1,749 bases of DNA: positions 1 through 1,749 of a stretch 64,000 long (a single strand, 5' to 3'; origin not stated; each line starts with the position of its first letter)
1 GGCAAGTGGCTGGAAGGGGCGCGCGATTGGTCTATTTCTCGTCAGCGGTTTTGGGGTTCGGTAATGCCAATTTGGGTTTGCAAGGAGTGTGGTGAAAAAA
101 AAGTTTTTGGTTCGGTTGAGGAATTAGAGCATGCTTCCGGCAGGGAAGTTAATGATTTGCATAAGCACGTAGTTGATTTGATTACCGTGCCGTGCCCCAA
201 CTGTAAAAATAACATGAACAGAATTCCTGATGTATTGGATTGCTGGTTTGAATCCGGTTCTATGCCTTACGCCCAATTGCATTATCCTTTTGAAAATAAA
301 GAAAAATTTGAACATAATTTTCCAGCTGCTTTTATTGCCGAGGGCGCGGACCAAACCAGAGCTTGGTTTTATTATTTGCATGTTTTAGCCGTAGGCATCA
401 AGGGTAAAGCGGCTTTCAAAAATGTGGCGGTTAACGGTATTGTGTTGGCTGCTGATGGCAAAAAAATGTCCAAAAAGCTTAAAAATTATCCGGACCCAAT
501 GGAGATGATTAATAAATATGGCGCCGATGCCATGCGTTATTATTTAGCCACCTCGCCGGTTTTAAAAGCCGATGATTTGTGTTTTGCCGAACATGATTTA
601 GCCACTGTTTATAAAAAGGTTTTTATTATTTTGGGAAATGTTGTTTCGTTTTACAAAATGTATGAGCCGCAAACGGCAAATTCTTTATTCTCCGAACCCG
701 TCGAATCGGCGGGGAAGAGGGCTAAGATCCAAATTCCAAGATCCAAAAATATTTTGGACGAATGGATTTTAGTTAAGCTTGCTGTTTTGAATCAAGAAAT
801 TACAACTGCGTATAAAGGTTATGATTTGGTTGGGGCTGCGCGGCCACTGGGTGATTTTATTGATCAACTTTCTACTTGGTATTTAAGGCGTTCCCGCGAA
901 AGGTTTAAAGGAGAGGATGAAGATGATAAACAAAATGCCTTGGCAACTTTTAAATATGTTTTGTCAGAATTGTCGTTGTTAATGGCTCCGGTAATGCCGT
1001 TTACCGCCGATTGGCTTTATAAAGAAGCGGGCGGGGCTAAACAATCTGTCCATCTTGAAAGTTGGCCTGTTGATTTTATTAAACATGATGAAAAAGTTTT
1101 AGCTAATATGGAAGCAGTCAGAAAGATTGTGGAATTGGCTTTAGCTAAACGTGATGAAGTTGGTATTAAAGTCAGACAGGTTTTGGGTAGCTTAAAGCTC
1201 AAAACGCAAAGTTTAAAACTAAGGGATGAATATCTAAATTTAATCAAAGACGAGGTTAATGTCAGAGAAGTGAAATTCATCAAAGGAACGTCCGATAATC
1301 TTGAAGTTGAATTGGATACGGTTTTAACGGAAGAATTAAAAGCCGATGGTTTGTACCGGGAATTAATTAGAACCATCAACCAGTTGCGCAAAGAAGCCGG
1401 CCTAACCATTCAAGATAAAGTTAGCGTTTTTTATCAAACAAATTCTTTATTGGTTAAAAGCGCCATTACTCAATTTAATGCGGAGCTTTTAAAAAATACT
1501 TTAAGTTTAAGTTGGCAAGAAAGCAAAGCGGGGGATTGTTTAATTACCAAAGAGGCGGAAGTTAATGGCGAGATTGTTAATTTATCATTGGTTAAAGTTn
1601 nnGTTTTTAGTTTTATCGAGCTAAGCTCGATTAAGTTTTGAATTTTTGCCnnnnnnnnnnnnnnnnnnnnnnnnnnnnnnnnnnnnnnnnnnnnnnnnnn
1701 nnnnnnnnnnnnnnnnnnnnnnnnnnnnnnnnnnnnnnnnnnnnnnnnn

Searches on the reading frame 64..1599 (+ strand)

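Call 71: search_protein_families(library=pfam, proteins=[window:64-1599:+], max_evalue=0.00001)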
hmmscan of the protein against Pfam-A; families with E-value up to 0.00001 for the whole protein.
window:64-1599:+ (512 aa): 4 families
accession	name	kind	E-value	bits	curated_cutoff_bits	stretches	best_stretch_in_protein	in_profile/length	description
PF00133.28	tRNA-synt_1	-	3.6e-51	174.7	22.7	1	1-169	243-410/414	tRNA synthetases class I (I, L, M and V)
PF08264.19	Anticodon_1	-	6.8e-30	104.3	25.1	1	232-372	1-142/148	Anticodon-binding domain of tRNA ligase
PF19302.4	DUF5915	-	1.1e-19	71.1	27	1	384-511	68-194/195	Domain of unknown function (DUF5915)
PF09334.17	tRNA-synt_1g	-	2.8e-06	26.8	20.1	1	115-194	309-387/391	tRNA synthetases class I (M)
